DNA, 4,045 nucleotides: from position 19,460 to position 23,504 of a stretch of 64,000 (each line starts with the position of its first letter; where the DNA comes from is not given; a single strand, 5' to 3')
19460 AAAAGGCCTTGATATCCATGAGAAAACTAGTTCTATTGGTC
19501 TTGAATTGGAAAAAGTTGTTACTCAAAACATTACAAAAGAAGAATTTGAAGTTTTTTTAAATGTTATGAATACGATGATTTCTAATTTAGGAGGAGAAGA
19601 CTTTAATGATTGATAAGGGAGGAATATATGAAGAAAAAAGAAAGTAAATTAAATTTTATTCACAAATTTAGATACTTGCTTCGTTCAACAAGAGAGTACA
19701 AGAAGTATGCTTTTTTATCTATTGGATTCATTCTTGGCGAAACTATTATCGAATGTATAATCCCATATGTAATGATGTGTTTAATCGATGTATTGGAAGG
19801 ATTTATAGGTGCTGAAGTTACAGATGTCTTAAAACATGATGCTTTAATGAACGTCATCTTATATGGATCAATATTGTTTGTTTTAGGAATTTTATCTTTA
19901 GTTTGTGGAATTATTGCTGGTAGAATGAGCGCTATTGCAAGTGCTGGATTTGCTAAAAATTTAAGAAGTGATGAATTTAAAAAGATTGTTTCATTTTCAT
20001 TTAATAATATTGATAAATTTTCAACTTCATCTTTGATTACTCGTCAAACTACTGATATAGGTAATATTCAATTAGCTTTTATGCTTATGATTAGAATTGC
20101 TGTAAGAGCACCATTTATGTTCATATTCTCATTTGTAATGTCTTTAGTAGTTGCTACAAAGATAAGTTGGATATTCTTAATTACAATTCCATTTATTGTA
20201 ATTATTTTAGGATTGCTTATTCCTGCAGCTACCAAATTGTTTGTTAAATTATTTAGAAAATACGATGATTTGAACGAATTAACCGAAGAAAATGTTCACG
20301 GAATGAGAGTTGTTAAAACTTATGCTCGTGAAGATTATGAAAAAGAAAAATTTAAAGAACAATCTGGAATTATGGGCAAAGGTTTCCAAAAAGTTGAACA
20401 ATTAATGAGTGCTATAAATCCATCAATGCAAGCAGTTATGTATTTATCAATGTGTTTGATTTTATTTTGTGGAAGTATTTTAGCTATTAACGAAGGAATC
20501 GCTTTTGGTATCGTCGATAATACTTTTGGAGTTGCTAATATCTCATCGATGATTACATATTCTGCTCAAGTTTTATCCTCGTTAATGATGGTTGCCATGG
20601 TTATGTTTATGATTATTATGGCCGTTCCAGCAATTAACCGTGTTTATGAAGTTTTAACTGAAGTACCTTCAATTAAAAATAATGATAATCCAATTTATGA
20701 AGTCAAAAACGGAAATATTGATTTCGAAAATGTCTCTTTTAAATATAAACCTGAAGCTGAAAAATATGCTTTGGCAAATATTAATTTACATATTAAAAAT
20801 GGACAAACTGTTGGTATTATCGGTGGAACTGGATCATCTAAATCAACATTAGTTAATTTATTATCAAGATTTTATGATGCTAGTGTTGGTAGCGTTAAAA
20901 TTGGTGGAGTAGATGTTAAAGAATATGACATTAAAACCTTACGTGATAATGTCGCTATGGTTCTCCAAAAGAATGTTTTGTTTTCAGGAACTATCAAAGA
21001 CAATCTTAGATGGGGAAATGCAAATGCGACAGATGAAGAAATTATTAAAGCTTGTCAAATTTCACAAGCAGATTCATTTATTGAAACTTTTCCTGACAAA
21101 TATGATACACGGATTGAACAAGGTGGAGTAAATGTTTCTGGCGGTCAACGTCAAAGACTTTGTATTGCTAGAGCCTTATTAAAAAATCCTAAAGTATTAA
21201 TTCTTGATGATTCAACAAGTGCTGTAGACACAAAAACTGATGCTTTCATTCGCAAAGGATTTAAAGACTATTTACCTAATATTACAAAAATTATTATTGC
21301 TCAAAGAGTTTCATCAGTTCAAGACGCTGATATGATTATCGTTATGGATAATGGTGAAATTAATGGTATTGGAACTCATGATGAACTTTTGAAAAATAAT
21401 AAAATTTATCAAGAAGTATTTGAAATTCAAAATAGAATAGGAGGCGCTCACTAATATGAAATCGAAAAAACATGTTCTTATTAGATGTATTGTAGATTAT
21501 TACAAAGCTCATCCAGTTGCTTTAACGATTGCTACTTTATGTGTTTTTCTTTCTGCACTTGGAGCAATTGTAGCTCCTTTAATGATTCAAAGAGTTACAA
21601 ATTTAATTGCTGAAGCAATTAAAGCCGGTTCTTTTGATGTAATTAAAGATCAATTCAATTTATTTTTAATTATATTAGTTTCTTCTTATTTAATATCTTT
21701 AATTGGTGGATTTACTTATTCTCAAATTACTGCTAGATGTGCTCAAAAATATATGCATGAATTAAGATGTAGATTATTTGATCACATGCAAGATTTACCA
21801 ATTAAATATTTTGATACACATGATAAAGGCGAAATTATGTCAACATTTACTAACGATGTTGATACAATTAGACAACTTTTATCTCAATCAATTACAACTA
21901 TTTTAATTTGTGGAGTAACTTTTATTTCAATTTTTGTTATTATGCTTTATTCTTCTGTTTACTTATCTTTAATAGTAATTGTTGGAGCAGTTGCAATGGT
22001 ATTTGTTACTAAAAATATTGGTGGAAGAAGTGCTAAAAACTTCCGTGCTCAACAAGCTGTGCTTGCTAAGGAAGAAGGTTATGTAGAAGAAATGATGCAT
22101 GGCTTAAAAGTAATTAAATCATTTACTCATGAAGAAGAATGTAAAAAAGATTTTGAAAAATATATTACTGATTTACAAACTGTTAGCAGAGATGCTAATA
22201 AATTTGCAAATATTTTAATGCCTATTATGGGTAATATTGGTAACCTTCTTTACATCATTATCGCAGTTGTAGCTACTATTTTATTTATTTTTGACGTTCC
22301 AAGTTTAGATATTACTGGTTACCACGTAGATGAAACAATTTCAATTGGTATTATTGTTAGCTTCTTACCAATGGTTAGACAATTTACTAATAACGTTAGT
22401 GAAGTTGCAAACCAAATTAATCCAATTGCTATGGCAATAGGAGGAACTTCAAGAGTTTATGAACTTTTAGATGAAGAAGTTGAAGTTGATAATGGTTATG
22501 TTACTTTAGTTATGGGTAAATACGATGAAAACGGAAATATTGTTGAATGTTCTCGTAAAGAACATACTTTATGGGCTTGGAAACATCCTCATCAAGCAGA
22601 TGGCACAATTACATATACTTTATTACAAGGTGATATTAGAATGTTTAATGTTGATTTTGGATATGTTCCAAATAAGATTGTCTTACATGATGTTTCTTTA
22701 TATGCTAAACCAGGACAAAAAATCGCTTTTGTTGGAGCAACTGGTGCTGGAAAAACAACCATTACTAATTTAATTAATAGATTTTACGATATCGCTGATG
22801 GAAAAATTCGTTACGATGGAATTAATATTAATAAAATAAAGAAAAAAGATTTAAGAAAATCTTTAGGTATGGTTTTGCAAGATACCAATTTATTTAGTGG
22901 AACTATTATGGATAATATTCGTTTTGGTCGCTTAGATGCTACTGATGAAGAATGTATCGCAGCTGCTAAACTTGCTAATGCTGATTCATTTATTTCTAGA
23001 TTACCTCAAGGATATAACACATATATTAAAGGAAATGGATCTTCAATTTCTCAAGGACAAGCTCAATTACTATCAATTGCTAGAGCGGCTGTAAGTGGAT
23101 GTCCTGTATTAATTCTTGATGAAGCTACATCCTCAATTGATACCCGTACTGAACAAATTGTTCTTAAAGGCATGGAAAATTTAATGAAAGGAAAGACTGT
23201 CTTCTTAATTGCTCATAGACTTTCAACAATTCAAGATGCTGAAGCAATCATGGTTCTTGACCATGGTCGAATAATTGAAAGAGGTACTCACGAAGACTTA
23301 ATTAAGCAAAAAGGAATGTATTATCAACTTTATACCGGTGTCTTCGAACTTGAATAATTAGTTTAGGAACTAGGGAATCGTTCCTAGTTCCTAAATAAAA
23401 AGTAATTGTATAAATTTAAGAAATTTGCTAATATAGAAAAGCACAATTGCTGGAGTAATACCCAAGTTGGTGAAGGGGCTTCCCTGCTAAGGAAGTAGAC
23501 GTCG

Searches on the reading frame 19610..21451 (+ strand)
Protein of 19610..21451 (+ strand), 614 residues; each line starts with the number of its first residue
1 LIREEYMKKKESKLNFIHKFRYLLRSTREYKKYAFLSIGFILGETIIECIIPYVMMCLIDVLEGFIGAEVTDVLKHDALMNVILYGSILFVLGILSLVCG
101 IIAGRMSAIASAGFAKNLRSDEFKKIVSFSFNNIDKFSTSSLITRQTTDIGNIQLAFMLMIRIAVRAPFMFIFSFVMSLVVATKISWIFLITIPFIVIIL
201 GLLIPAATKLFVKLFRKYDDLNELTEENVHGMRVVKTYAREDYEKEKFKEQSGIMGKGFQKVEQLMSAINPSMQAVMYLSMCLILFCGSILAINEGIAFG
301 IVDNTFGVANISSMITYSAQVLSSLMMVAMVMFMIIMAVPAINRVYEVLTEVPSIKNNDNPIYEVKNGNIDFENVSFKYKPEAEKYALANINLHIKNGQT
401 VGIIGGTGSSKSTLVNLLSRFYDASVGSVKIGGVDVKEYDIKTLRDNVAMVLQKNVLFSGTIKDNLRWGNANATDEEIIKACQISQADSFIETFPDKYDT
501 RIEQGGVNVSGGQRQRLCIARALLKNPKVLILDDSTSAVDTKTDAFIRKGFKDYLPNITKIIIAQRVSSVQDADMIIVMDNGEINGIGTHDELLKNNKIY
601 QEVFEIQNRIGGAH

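Call 72: search_protein_families(library=pfam, proteins=[window:19610-21451:+], max_evalue=0.00001)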
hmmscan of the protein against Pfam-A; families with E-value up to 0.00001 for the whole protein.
window:19610-21451:+ (614 aa): 2 families
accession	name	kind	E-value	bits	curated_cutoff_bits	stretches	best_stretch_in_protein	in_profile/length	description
PF00664.28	ABC_membrane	-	4e-36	125.6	28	1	36-301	3-259/274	ABC transporter transmembrane region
PF00005.33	ABC_tran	-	3.2e-30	106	25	1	388-537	1-137/137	ABC transporter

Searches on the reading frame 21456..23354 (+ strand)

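Call 72: search_protein_families(library=pfam, proteins=[window:21456-23354:+], max_evalue=0.00001)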
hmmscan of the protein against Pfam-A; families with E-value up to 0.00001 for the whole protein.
window:21456-23354:+ (633 aa): 2 families
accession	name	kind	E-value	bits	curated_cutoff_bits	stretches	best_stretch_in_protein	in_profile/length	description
PF00664.28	ABC_membrane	-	2.8e-47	162.2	28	1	24-283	2-256/274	ABC transporter transmembrane region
PF00005.33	ABC_tran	-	1.3e-28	100.8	25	1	410-559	1-137/137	ABC transporter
